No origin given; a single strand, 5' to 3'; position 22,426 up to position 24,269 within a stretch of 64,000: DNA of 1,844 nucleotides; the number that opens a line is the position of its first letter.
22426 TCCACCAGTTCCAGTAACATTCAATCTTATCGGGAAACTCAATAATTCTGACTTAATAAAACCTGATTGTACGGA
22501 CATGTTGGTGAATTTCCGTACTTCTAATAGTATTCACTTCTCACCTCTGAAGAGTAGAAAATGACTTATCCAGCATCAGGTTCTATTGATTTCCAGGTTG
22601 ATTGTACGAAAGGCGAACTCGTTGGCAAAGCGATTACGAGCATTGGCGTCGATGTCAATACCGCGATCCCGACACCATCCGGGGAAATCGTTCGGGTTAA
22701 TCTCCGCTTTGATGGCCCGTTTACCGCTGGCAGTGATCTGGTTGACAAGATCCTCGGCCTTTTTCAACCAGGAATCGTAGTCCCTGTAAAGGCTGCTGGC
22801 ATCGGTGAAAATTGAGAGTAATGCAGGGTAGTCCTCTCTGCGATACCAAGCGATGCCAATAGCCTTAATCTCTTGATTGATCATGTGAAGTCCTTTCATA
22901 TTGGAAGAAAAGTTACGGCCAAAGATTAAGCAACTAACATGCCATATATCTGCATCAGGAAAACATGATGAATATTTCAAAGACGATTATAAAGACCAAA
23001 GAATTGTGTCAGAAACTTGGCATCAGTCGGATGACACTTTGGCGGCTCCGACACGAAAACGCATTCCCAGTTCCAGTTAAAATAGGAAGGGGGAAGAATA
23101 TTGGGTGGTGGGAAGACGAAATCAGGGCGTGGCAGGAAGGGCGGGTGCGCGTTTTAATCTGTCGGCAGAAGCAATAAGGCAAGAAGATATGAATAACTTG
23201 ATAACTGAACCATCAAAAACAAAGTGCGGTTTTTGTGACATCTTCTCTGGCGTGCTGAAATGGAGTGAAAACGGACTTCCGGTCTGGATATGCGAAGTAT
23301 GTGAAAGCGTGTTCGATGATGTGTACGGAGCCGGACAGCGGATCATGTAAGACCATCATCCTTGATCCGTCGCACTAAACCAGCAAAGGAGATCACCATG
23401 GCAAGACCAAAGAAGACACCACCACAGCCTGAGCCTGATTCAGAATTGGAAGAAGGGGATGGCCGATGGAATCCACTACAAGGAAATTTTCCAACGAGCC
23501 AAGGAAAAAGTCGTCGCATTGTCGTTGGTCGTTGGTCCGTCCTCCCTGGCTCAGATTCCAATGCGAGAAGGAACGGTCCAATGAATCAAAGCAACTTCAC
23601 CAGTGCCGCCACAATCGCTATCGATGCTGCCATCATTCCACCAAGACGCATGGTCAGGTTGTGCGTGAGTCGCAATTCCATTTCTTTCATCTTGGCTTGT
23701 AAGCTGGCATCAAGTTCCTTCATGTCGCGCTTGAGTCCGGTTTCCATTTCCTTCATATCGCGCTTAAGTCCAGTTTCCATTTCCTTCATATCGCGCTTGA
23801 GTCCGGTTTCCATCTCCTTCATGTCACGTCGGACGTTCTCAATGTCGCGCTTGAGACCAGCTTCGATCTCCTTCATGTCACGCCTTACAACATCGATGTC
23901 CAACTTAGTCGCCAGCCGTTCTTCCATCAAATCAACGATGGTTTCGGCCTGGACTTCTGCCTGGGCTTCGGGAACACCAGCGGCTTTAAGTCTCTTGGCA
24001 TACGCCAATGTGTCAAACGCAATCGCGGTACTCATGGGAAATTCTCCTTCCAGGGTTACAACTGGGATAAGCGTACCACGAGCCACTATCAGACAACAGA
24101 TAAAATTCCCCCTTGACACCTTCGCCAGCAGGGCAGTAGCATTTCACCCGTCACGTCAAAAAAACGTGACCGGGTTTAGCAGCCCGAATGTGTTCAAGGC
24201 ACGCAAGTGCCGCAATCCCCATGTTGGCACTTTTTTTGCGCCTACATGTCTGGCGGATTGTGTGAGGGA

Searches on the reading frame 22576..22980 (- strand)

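Call 37: search_protein_families(library=phrogs, proteins=[window:22576-22980:-], max_evalue=0.00001)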
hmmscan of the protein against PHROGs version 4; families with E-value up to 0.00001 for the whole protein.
window:22576-22980:- (134 aa): 1 family
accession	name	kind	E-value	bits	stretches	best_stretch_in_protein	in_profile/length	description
phrog_4753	-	unknown function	1.1e-23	84.1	1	38-127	3-93/97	-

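Call 61: search_protein_families(library=padloc, proteins=[window:22576-22980:-], max_evalue=0.01)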
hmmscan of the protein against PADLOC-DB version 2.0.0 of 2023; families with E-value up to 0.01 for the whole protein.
window:22576-22980:- (134 aa): 0 families

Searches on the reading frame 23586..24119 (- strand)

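Call 37: search_protein_families(library=phrogs, proteins=[window:23586-24119:-], max_evalue=0.00001)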
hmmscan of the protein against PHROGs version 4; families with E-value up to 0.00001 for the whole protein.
window:23586-24119:- (177 aa): 2 families
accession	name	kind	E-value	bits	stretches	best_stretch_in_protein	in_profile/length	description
phrog_17872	-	unknown function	3.1e-11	44.7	1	33-119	4-94/100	-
phrog_9415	-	unknown function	1.4e-09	39.1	1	61-176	52-167/168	-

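Call 61: search_protein_families(library=padloc, proteins=[window:23586-24119:-], max_evalue=0.01)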
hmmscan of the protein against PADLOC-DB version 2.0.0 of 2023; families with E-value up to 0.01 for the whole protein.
window:23586-24119:- (177 aa): 3 families
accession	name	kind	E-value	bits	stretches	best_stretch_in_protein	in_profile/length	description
PDLC00637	ZorA2|ZorA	-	0.0021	14.9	1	71-160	292-388/420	MotA/ExbB/TolQ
PDLC03843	LeoC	-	0.0051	15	1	75-171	119-201/207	-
PDLC03841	LeoBC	-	0.0052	13.9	1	57-172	361-470/601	-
